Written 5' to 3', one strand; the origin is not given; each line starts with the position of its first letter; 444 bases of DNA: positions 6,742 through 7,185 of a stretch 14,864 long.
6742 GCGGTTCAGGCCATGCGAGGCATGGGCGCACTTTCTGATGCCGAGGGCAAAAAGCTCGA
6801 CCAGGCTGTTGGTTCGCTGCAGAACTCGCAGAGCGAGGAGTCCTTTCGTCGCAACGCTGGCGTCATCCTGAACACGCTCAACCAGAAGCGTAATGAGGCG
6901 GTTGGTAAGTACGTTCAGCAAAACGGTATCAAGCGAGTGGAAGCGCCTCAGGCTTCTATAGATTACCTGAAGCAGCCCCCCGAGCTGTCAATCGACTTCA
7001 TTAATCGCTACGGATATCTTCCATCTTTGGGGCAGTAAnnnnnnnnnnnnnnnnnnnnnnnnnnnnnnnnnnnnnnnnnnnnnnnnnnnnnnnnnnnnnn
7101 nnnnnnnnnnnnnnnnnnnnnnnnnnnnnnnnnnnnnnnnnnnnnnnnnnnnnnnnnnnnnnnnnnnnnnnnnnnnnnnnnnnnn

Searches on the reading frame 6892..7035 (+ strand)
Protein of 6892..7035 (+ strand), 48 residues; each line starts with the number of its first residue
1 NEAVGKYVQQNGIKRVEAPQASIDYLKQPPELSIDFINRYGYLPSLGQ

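Call 102: search_protein_families(library=pfam, proteins=[window:6892-7035:+], max_evalue=10)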
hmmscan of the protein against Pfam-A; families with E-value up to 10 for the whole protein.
seq(48 aa): 0 families
